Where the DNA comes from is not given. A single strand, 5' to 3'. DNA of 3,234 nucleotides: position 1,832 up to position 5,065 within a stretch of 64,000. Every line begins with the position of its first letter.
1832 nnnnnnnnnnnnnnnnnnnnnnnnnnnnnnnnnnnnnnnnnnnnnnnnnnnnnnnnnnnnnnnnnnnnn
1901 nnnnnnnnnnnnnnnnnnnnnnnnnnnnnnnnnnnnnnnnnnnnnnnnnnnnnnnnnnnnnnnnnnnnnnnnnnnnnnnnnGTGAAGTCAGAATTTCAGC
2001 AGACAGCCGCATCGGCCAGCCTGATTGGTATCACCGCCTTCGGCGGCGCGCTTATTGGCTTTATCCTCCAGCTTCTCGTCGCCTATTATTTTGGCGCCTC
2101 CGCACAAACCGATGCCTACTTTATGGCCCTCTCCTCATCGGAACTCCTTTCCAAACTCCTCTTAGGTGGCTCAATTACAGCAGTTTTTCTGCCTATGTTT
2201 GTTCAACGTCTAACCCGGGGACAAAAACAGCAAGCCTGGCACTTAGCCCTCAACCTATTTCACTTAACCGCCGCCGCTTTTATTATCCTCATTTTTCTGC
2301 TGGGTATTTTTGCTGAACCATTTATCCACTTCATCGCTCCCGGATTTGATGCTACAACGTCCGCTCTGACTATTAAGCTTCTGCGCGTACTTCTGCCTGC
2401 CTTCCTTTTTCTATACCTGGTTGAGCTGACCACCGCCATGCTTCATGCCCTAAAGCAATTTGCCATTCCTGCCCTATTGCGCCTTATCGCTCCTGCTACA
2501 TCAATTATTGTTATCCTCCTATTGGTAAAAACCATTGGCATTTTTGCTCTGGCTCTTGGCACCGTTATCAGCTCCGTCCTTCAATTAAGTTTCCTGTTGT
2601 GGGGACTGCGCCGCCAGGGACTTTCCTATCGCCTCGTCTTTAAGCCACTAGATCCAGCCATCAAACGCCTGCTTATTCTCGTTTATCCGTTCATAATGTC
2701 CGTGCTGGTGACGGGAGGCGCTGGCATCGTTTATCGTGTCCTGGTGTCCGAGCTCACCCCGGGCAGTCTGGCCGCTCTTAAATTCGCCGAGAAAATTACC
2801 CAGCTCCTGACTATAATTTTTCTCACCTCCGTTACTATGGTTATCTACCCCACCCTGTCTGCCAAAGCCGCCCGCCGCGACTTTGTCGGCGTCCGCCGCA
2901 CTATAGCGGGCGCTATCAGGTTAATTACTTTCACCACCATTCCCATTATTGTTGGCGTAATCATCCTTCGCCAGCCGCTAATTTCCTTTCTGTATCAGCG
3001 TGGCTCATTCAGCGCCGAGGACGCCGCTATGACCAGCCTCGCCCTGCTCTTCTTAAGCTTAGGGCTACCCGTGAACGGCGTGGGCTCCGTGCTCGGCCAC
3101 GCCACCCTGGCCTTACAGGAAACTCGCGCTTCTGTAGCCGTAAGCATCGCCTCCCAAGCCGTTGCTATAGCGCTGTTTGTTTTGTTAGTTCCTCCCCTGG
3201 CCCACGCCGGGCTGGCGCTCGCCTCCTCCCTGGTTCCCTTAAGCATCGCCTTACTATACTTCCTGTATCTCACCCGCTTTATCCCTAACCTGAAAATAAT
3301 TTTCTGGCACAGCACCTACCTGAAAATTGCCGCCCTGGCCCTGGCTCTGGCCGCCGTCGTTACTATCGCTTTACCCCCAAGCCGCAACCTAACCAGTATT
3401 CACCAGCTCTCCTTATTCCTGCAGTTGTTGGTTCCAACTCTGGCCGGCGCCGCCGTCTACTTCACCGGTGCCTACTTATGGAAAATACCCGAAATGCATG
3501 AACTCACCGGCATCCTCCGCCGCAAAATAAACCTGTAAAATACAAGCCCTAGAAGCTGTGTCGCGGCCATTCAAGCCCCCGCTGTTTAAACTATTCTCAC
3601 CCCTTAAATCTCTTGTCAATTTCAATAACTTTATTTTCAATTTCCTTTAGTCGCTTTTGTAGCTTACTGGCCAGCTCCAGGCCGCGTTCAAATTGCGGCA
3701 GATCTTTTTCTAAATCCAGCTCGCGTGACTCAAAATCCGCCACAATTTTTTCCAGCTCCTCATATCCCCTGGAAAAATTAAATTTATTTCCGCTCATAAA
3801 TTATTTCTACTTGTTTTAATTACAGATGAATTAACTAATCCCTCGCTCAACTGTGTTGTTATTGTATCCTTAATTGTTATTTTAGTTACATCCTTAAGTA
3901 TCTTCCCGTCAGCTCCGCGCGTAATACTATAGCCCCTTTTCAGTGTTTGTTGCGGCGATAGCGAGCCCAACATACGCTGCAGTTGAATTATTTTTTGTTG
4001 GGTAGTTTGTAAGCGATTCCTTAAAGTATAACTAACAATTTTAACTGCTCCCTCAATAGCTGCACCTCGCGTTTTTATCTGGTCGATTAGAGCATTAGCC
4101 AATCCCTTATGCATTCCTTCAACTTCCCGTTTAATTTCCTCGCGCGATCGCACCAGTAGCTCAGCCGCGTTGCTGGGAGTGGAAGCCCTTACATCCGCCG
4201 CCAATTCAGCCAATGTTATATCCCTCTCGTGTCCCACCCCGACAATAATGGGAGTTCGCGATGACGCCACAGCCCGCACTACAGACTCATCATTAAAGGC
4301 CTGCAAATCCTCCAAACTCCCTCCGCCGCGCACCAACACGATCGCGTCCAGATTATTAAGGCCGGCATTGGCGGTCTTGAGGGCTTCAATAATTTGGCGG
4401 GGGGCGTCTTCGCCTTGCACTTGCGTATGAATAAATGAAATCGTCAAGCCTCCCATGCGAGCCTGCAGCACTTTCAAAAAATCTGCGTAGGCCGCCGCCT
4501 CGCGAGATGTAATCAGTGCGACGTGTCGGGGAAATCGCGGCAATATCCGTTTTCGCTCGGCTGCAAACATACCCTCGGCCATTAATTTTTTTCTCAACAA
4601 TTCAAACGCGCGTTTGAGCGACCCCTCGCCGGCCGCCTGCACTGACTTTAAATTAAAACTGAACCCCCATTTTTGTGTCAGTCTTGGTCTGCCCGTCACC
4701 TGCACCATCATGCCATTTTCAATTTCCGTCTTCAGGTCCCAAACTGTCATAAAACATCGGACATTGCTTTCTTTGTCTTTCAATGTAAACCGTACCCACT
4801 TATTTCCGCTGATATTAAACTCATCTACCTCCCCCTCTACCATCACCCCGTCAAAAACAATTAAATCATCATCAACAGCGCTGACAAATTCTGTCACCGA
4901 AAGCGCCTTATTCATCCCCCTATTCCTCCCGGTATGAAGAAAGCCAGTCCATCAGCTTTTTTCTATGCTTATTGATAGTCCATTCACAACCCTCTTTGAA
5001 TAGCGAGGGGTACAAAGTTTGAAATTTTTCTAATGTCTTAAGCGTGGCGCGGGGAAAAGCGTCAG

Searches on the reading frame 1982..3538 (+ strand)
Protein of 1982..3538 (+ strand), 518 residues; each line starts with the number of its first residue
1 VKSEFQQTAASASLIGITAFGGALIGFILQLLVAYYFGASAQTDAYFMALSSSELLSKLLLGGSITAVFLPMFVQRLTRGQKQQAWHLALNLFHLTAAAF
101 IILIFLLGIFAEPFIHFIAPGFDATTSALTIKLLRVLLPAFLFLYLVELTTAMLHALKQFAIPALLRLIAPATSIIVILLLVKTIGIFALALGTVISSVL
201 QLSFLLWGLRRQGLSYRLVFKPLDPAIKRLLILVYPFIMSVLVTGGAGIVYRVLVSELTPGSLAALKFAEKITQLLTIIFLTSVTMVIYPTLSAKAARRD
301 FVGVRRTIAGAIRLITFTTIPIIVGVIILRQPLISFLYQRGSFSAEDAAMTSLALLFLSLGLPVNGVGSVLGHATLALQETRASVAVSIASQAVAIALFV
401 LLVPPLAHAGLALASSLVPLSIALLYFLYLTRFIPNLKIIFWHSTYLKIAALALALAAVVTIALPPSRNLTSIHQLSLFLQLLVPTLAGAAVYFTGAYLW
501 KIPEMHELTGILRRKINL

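Call 37: search_protein_families(library=pfam, proteins=[window:1982-3538:+], max_evalue=0.001)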
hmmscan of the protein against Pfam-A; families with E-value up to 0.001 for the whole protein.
window:1982-3538:+ (518 aa): 3 families
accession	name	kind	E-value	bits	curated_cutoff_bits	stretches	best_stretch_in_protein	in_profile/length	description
PF03023.19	MurJ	-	4.8e-65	220.4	27.4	1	33-464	1-432/451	Lipid II flippase MurJ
PF13440.11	Polysacc_synt_3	-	2.5e-10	40.5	23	1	132-338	83-284/293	Polysaccharide biosynthesis protein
PF01554.23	MatE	-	3.5e-07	30.5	24.9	1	236-398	1-158/161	MatE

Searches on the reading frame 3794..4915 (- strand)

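Call 37: search_protein_families(library=pfam, proteins=[window:3794-4915:-], max_evalue=0.001)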
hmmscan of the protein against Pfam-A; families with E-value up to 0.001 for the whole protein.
window:3794-4915:- (373 aa): 3 families
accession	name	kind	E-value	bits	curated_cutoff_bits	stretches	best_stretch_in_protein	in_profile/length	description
PF02601.20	Exonuc_VII_L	-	2.9e-74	250.9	35.9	2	116-287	1-171/315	Exonuclease VII, large subunit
PF13742.12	tRNA_anti_2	-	1.1e-10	42.1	27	1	5-92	1-94/95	OB-fold nucleic acid binding domain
PF01336.31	tRNA_anti-codon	-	4.3e-06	27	27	1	24-82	1-62/75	OB-fold nucleic acid binding domain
